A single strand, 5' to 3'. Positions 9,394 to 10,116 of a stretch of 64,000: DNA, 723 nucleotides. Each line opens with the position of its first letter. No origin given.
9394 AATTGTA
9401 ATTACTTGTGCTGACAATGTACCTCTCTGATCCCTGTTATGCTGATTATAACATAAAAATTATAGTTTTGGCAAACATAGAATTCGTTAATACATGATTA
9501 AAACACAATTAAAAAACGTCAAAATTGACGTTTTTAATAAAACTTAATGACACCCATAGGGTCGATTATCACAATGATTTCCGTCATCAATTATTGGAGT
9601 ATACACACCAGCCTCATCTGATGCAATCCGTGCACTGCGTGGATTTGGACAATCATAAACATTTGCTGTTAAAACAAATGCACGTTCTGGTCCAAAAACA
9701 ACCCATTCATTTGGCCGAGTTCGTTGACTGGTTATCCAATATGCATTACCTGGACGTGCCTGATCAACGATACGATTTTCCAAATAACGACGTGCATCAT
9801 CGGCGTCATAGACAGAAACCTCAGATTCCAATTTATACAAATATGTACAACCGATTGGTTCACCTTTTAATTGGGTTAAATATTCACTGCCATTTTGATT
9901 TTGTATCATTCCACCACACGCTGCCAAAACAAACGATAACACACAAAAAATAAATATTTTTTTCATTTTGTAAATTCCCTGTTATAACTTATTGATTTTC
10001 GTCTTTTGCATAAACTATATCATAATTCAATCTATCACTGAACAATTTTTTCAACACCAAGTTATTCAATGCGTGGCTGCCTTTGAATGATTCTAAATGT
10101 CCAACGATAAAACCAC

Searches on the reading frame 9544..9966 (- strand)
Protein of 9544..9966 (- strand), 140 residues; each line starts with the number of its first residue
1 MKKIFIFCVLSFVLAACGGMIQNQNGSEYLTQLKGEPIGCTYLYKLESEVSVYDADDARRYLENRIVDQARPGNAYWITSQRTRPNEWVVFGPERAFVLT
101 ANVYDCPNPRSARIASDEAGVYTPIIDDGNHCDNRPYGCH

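Call 4: search_protein_families(library=pfam, proteins=[window:9544-9966:-], max_evalue=1)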
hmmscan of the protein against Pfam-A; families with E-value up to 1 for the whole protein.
window:9544-9966:- (140 aa): 1 family
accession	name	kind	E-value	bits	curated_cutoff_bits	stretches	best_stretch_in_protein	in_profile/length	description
PF13978.11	DUF4223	-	0.059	13.7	27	1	5-25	9-28/54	Protein of unknown function (DUF4223)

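Call 5: search_protein_families(library=ncbifam, proteins=[window:9544-9966:-], max_evalue=1)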
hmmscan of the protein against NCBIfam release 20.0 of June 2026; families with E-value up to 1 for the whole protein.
window:9544-9966:- (140 aa): 6 families
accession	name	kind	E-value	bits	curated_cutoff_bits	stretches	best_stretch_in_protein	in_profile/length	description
NF047847.2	SS_mature_LptM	equivalog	0.027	14.6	27.7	1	1-18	1-21/31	LPS translocon maturation chaperone LptM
NF047972.1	lamb_exclu_cor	equivalog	0.045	13.7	31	1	1-25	1-25/78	phage exclusion lipoprotein Cor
NF047408.1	SA0632_fam_LP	equivalog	0.087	12.5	70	1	1-18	1-19/68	SA0632 family lipoprotein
NF033216.1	lipo_YgdI_YgdR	subfamily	0.17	11.8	42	1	4-32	6-36/71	YgdI/YgdR family lipoprotein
TIGR03736.1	PRTRC_ThiF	hypoth_equivalog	0.17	11.2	144.75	1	49-107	110-167/245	PRTRC system ThiF family protein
NF058647.1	lipo_LytA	equivalog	0.2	11.9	110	1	1-28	1-29/107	acidic lipoprotein LytA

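Call 42: search_solved_structures(query=A2, max_evalue=10, show_alignments=2)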
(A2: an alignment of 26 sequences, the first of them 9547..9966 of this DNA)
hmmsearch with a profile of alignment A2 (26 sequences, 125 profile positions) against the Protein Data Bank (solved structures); distinct sequences matched with E-value up to 10: 1.
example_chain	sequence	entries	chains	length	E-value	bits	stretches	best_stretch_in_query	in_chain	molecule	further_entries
1lj9_A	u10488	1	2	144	0.53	13.2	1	29-88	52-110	transcriptional regulator SlyA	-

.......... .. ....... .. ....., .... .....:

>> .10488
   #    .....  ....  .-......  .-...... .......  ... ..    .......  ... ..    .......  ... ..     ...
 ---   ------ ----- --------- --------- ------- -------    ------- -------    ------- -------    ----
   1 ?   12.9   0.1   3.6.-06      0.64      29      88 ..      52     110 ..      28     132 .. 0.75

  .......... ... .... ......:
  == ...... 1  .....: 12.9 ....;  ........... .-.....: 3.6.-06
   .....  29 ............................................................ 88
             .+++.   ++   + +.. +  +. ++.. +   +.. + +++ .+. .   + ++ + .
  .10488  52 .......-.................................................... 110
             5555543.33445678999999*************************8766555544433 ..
